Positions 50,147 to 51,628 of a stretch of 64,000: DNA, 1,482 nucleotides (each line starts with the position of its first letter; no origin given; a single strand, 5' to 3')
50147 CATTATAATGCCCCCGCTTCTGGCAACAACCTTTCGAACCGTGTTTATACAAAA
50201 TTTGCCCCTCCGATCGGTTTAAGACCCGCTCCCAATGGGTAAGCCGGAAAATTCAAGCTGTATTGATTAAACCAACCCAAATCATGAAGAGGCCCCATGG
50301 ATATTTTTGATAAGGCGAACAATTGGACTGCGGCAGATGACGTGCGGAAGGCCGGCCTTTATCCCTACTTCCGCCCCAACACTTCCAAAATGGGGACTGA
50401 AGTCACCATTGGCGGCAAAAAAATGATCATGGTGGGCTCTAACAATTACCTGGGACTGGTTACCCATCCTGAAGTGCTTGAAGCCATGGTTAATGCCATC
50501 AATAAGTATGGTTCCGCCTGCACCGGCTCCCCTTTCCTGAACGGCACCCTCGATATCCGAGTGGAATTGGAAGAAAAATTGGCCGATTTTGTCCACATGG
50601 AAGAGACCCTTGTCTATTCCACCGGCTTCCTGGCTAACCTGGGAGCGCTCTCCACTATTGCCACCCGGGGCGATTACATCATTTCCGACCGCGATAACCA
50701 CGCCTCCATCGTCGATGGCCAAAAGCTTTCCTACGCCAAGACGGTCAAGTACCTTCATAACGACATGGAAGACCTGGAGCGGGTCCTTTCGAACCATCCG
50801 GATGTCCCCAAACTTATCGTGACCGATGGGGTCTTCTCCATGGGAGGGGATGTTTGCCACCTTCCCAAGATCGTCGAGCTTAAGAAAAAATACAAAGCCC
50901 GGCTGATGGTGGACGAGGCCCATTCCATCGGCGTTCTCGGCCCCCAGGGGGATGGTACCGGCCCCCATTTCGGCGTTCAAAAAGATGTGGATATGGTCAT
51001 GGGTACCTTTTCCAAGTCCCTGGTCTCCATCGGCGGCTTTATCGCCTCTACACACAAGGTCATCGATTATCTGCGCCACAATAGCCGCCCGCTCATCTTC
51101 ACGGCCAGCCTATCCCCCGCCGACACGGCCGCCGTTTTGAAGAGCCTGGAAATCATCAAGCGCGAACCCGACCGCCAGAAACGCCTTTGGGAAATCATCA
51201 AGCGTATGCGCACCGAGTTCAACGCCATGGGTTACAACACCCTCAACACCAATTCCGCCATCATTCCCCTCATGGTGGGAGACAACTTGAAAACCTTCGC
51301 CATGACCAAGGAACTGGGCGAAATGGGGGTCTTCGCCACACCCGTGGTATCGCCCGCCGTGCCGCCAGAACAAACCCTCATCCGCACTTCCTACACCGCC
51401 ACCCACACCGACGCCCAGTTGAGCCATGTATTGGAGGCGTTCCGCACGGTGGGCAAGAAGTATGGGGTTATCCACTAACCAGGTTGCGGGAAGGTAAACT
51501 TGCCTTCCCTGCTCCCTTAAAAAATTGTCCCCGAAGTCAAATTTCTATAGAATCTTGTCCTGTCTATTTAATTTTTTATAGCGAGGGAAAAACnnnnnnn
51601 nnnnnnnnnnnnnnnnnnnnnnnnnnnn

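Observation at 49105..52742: Candidate bacterial sphingolipid (ceramide) biosynthesis module: SPT homolog, SDR-type reductase and GNAT-like N-acyltransferase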

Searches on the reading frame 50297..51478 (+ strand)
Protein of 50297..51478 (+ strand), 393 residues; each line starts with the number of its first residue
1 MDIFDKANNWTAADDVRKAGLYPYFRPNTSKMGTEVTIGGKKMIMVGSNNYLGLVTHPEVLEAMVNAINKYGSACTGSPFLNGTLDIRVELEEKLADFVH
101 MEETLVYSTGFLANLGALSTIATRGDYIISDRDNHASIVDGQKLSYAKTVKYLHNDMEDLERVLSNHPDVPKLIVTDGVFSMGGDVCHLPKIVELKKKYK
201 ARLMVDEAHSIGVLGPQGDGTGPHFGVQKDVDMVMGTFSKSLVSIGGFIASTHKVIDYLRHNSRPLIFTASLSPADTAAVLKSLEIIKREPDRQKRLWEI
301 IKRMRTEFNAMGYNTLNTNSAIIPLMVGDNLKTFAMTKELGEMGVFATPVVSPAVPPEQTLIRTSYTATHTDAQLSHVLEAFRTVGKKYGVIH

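Call 3: search_protein_families(library=pfam, proteins=[window:50297-51478:+], max_evalue=0.01)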
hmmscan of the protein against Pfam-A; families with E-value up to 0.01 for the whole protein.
window:50297-51478:+ (393 aa): 4 families
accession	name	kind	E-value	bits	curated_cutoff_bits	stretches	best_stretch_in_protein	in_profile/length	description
PF00155.27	Aminotran_1_2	-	5.3e-59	200.6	19.7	1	42-382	2-361/361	Aminotransferase class I and II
PF01212.27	Beta_elim_lyase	-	5.4e-08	32.9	27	1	90-261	36-221/288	Beta-eliminating lyase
PF01053.26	Cys_Met_Meta_PP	-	8.2e-06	25.1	27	1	88-213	54-180/381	Cys/Met metabolism PLP-dependent enzyme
PF00266.25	Aminotran_5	-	0.0019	17.7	21.5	1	58-212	13-181/371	Aminotransferase class-V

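Call 4: search_protein_families(library=ncbifam, proteins=[window:50297-51478:+], max_evalue=0.01)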
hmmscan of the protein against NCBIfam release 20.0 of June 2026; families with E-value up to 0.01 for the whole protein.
window:50297-51478:+ (393 aa): 15 families
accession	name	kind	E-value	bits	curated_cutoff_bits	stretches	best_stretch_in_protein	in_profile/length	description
NF047600.1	SerpalmtaseCFB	equivalog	1.8e-155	517.5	640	1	5-388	7-391/395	serine palmitoyltransferase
TIGR01825.1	gly_Cac_T_rel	subfamily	5.1e-116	387.5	535.4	1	15-392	7-385/385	BioF/Kbl family PLP-dependent acyltransferase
NF005394.0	PRK06939.1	equivalog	1.3e-115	386.4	460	1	14-392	14-397/397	glycine C-acetyltransferase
TIGR00858.1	bioF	equivalog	1.2e-114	382.8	426.45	1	29-382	9-364/365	8-amino-7-oxononanoate synthase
NF047599.1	SerpalmtaseBetaP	equivalog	3e-113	378.5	500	1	1-389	1-393/394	serine palmitoyltransferase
NF047603.1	SerpalmtaseAlphaP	equivalog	4.3e-96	322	670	1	31-392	35-399/399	serine palmitoyltransferase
TIGR01822.1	2am3keto_CoA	equivalog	1.2e-95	320.7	493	1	13-392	9-393/393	glycine C-acetyltransferase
TIGR01821.1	5aminolev_synth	equivalog_domain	6.3e-80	269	338.55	1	40-389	44-397/402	5-aminolevulinate synthase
NF005526.0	PRK07179.1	equivalog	3.8e-69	233.2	428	1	40-387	53-397/407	alpha-hydroxyketone-type quorum-sensing autoinducer synthase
NF005697.0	PRK07505.1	subfamily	7.4e-40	136.8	342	1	10-388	21-401/405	hypothetical protein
NF004608.1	PRK05937.1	equivalog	3.2e-35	121.6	399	1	75-369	43-329/366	8-amino-7-oxononanoate synthase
NF000586.1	PRK00011.1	subfamily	0.00014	20.8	335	1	58-317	30-299/404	serine hydroxymethyltransferase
TIGR03588.1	PseC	equivalog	0.0013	17.7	423.5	1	156-214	107-163/380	UDP-4-amino-4,6-dideoxy-N-acetyl-beta-L-altrosamine transaminase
TIGR01977.1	am_tr_V_EF2568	hypoth_equivalog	0.0092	15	377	0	58-214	14-181/376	cysteine desulfurase family protein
TIGR01979.1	sufS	subfamily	0.0099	14.8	475.1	0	111-211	95-200/403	SufS family cysteine desulfurase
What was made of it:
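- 50297..51478 (+): spt: serine palmitoyltransferase-like PLP-dependent alpha-oxoamine synthase (393 aa). NCBIfam NF047600 Spt-CFB 517.5 bits against 387.5 for the next family (call 4).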

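Call 6: search_solved_structures(query=window:50297-51478:+, max_evalue=1e-20)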
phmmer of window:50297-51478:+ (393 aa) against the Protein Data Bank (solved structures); distinct sequences matched with E-value up to 1e-20: 49.
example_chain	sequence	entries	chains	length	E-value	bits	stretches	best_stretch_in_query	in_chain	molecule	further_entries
3a2b_A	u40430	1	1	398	1.5e-121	409.5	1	5-386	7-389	Serine palmitoyltransferase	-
8guh_A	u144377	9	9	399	1.5e-121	409.5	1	5-386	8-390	Serine palmitoyltransferase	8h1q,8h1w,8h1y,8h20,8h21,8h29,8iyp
8s1y_A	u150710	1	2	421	7.7e-84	285.4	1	17-392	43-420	8-amino-7-oxononanoate synthase/2-amino-3-ketobutyrate coenzyme A ligase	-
7poa_A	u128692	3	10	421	1.9e-83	284.1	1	17-392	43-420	8-amino-7-oxononanoate synthase/2-amino-3-ketobutyrate coenzyme A ligase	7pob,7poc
2x8u_A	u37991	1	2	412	9.9e-81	275.2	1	33-392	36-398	SERINE PALMITOYLTRANSFERASE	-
2jgt_A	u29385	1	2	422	1.8e-80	274.4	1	31-392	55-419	SERINE PALMITOYLTRANSFERASE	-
2jg2_A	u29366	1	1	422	1.8e-80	274.3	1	31-392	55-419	SERINE PALMITOYLTRANSFERASE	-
2w8j_A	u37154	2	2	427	1.9e-80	274.3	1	31-392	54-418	SERINE PALMITOYLTRANSFERASE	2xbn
2w8t_A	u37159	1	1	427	2.5e-80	273.9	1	31-392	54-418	SERINE PALMITOYLTRANSFERASE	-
2w8v_A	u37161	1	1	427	3.5e-80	273.4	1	31-392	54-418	SERINE PALMITOYLTRANSFERASE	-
2w8u_A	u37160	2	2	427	3.5e-80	273.4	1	31-392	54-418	SERINE PALMITOYLTRANSFERASE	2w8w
4bmk_A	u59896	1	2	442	1.5e-79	271.4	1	31-392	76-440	SERINE PALMITOYLTRANSFERASE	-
1fc4_A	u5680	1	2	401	2.6e-78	267.2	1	15-392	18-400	2-AMINO-3-KETOBUTYRATE CONENZYME A LIGASE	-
28eh_A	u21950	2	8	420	2e-76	261.1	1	24-388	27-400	Cysteate-C-fatty acyltransferase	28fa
7v58_A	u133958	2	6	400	1.4e-74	255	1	14-391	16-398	2-amino-3-ketobutyrate coenzyme A ligase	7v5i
7u7h_A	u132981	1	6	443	4e-66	227.1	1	28-388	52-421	7-keto-8-aminopelargonate synthetase-like enzyme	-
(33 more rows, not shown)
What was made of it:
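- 50297..51478 (+): PDB 3a2b/8guh S. multivorum SPT 409 bits against 285 for the next group (call 6).
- On Serine palmitoyltransferase (bacterial Spt, alpha-oxoamine synthase family): 3a2b 409 bits against at most 285 for all others, including 28eh at 261 (call 6).
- Cysteate-C-fatty acyltransferases are close relatives in the same superfamily (28eh 261 bits, 7u7h 227 bits; call 6). The enzyme is much closer to characterised serine-using SmSPT (409 bits) than to cysteate acyltransferase (261 bits) (call 6).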

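Call 35: search_solved_structures(query=window:50297-51478:+, max_evalue=1e-75, show_alignments=5)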
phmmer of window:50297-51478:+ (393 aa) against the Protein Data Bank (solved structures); distinct sequences matched with E-value up to 1e-75: 14.
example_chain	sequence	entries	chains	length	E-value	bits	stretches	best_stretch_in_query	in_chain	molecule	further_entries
3a2b_A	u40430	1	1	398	1.5e-121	409.5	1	5-386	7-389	Serine palmitoyltransferase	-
8guh_A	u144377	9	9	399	1.5e-121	409.5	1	5-386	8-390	Serine palmitoyltransferase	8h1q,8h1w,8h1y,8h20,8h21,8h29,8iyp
8s1y_A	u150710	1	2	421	7.7e-84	285.4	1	17-392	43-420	8-amino-7-oxononanoate synthase/2-amino-3-ketobutyrate coenzyme A ligase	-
7poa_A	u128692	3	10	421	1.9e-83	284.1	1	17-392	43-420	8-amino-7-oxononanoate synthase/2-amino-3-ketobutyrate coenzyme A ligase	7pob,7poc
2x8u_A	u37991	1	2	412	9.9e-81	275.2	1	33-392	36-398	SERINE PALMITOYLTRANSFERASE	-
2jgt_A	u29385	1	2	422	1.8e-80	274.4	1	31-392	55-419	SERINE PALMITOYLTRANSFERASE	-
2jg2_A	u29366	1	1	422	1.8e-80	274.3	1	31-392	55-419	SERINE PALMITOYLTRANSFERASE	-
2w8j_A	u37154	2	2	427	1.9e-80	274.3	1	31-392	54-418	SERINE PALMITOYLTRANSFERASE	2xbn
2w8t_A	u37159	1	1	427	2.5e-80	273.9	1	31-392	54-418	SERINE PALMITOYLTRANSFERASE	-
2w8v_A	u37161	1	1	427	3.5e-80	273.4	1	31-392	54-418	SERINE PALMITOYLTRANSFERASE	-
2w8u_A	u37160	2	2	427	3.5e-80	273.4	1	31-392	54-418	SERINE PALMITOYLTRANSFERASE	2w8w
4bmk_A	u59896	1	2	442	1.5e-79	271.4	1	31-392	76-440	SERINE PALMITOYLTRANSFERASE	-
1fc4_A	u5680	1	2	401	2.6e-78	267.2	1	15-392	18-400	2-AMINO-3-KETOBUTYRATE CONENZYME A LIGASE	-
28eh_A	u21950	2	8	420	2e-76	261.1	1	24-388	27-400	Cysteate-C-fatty acyltransferase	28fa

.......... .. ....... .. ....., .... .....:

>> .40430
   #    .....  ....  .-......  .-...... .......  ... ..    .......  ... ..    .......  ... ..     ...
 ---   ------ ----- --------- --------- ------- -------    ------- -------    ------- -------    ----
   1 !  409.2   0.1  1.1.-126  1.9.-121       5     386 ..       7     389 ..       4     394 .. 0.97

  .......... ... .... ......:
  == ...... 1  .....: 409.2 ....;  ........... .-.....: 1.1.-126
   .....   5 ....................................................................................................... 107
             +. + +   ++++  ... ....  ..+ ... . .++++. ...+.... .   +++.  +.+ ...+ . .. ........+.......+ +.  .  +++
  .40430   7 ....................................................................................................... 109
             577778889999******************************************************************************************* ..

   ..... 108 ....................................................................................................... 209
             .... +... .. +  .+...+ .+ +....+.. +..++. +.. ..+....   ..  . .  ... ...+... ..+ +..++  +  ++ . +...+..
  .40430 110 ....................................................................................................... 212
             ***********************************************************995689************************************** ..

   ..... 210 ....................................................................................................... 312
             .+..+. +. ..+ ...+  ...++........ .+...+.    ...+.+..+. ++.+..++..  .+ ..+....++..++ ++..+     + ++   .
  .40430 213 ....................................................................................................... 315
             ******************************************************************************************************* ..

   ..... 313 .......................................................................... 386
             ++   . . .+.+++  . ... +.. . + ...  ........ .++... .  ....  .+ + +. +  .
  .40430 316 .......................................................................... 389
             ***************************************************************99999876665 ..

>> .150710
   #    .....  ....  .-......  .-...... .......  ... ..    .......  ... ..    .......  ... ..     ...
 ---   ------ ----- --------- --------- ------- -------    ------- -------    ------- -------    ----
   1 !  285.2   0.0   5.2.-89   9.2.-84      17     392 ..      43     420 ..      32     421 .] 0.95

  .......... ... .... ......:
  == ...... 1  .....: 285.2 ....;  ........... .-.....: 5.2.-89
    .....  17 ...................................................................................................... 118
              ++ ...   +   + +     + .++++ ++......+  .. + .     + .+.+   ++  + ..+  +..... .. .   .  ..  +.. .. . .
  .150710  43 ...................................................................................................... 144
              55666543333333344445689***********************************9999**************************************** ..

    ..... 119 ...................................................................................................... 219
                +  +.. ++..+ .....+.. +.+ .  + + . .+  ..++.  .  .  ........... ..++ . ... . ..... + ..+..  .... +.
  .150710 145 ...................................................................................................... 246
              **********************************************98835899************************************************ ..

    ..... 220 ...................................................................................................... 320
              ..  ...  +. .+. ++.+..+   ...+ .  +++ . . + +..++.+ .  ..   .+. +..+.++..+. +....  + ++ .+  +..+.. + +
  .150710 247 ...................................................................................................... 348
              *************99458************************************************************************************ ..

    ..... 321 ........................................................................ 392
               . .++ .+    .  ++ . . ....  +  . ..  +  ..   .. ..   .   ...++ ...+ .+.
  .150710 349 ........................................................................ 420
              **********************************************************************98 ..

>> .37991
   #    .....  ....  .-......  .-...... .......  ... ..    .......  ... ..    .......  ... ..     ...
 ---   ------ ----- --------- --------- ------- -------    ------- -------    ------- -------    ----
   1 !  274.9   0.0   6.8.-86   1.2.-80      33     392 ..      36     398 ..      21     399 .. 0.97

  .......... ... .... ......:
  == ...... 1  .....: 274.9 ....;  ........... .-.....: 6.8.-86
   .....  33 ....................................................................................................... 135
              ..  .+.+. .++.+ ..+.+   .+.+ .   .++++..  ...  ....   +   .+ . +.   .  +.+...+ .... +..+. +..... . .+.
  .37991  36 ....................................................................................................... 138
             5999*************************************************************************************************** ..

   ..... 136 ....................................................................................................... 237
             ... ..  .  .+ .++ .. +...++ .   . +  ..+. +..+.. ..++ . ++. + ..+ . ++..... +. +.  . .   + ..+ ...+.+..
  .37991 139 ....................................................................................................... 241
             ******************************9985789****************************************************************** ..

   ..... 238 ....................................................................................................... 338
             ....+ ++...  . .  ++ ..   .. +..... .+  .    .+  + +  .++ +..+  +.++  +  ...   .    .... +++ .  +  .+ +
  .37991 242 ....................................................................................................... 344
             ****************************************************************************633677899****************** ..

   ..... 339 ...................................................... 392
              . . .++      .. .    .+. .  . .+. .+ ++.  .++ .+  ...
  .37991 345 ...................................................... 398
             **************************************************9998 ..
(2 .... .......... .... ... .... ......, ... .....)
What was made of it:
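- Closest known: Sphingobacterium multivorum serine palmitoyltransferase. Same: The best solved relative: 409 bits over residues 5-386, with the PLP-lysine, histidine and aspartate residues conserved (calls 6, 35).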

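Call 55: find_encoding_contigs(protein=window:50297-51478:+, flank=6000, max_places=4)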
Protein window:50297-51478:+ (393 aa): 1 contig read that carries it; 1 place shown.
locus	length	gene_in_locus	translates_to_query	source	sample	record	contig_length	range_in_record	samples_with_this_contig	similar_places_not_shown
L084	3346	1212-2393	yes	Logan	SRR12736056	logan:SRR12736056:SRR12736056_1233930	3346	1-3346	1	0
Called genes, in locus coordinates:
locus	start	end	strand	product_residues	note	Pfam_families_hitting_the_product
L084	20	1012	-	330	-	PF01073:3Beta_HSD, PF01370:Epimerase, PF02719:Polysacc_synt_2, PF04321:RmlD_sub_bind, PF05368:NmrA, PF13460:NAD_binding_10, PF16363:GDP_Man_Dehyd, PF07993:NAD_binding_4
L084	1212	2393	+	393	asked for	PF00155:Aminotran_1_2, PF01053:Cys_Met_Meta_PP (weak), PF01212:Beta_elim_lyase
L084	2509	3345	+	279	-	?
